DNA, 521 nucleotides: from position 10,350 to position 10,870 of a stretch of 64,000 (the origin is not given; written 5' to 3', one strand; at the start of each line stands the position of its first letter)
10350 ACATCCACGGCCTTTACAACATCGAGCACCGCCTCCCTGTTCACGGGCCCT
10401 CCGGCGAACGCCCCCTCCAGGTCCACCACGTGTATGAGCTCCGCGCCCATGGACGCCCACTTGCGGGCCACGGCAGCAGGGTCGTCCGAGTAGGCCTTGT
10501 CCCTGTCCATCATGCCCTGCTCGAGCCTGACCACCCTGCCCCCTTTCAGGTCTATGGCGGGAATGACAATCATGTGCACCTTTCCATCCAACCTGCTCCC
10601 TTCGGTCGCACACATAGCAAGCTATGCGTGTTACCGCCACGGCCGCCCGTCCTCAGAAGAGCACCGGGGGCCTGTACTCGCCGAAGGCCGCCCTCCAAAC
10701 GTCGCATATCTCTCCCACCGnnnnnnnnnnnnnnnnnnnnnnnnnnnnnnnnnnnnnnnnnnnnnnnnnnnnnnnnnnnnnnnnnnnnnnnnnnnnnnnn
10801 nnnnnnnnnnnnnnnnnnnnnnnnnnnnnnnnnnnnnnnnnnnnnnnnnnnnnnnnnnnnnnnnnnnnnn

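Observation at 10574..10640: Second copy of the leader module between the acyl-CoA mutase stop and the hisA start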

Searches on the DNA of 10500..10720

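Call 10: search_rna_families(source=window, start=10500, end=10720, threshold=evalue, max_evalue=10, show_alignments=3)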
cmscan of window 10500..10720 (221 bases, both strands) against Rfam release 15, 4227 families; matches with E-value up to 10: 1.
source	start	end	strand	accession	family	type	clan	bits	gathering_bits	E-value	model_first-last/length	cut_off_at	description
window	10500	10609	-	RF01946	KCNQ1OT1_1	Gene; lncRNA;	-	4.4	70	3.1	1-108/464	3'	KCNQ1 overlapping transcript 1 conserved region 1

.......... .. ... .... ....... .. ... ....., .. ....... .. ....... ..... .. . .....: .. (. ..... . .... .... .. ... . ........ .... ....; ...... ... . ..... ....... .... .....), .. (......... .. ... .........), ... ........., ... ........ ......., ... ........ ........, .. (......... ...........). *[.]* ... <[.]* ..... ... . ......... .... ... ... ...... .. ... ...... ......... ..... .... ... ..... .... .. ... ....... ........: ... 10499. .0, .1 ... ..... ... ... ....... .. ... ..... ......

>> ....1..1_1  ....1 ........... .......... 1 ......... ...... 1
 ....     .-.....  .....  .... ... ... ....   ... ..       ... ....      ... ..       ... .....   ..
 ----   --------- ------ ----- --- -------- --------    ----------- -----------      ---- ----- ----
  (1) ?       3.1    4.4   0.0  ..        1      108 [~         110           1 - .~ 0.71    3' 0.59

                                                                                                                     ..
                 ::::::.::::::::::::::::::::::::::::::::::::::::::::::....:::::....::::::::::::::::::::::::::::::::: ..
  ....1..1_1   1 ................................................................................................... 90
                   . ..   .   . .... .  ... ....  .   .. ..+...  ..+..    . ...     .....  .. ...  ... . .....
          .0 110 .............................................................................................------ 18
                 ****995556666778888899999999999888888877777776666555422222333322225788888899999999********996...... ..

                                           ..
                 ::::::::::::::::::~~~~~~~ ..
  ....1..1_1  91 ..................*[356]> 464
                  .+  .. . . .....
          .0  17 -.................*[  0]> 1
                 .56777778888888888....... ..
